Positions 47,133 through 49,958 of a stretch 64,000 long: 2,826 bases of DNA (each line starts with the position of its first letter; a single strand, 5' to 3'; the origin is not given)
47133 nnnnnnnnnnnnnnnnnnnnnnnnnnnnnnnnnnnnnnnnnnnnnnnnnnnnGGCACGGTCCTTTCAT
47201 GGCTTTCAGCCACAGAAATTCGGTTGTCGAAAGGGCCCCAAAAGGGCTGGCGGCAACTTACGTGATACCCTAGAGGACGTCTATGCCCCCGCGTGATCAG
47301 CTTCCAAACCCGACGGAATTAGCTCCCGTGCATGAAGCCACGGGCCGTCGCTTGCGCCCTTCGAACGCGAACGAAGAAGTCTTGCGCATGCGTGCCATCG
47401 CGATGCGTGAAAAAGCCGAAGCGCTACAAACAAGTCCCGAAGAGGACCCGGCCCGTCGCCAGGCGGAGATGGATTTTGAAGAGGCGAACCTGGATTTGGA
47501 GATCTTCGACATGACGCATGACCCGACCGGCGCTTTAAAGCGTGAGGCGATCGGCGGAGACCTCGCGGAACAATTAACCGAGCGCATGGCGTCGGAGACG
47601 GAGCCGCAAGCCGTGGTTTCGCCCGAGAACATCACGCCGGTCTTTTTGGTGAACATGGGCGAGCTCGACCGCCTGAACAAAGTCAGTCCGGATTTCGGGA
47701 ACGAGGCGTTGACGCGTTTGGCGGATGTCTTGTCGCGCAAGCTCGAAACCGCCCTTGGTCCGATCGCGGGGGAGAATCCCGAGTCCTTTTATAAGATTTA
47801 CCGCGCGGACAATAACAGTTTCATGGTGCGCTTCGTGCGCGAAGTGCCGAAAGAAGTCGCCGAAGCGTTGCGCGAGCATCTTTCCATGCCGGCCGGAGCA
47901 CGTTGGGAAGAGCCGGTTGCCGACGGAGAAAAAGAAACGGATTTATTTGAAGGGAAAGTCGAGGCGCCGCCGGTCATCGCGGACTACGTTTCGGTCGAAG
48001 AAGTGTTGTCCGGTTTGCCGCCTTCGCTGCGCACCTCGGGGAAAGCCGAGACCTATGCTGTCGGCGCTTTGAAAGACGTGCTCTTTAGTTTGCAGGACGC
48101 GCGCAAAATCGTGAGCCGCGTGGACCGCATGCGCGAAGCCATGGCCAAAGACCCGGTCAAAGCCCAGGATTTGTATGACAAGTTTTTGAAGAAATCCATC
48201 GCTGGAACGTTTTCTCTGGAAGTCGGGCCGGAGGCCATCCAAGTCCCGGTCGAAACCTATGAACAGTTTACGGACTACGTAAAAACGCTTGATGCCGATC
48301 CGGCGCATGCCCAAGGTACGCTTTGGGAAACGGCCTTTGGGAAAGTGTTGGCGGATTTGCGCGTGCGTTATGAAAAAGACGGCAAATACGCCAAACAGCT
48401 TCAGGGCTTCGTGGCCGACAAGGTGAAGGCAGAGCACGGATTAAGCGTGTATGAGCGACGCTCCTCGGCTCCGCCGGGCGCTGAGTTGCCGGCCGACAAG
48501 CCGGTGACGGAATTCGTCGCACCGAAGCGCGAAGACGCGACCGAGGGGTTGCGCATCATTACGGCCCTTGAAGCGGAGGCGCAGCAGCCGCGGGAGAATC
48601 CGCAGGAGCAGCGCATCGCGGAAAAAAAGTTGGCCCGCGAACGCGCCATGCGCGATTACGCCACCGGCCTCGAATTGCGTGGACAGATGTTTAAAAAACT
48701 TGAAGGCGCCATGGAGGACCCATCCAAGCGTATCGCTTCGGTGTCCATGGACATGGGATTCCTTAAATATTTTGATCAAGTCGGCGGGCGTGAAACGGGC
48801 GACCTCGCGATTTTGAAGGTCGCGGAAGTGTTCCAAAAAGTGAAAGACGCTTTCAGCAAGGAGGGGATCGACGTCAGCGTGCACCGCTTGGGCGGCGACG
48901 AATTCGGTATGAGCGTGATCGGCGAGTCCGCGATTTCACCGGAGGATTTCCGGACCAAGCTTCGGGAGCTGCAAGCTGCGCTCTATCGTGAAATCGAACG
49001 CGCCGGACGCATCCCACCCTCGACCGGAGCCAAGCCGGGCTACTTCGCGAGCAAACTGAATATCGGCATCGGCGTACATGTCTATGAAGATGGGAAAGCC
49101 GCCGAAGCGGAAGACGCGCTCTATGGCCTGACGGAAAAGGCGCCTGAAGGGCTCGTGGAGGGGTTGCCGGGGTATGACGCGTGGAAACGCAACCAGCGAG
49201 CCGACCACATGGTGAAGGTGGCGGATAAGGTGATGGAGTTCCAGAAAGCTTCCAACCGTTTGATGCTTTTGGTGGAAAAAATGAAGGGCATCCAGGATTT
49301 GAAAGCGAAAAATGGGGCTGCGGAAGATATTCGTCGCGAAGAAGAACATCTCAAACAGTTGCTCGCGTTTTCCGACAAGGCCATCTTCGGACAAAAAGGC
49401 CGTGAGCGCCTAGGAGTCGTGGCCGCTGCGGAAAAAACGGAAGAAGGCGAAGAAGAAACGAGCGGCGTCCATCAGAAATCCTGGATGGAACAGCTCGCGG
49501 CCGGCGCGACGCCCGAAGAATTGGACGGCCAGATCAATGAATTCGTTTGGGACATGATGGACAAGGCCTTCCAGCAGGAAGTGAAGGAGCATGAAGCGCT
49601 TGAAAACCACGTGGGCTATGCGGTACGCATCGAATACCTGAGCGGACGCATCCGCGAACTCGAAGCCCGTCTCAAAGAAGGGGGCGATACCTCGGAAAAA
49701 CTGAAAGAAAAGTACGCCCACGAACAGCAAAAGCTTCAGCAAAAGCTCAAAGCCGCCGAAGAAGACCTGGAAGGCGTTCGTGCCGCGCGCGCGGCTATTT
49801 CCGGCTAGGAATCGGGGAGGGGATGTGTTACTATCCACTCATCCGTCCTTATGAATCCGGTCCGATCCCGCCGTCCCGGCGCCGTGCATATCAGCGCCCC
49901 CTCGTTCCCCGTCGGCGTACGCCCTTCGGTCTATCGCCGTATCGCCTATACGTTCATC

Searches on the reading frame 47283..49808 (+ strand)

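Call 11: search_protein_families(library=pfam, proteins=[window:47283-49808:+])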
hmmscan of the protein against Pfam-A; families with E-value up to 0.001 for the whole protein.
window:47283-49808:+ (841 aa): 1 family
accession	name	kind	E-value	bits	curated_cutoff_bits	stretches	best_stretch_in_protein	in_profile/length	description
PF00990.26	GGDEF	-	9.1e-06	26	23.8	1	455-549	1-92/161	Diguanylate cyclase, GGDEF domain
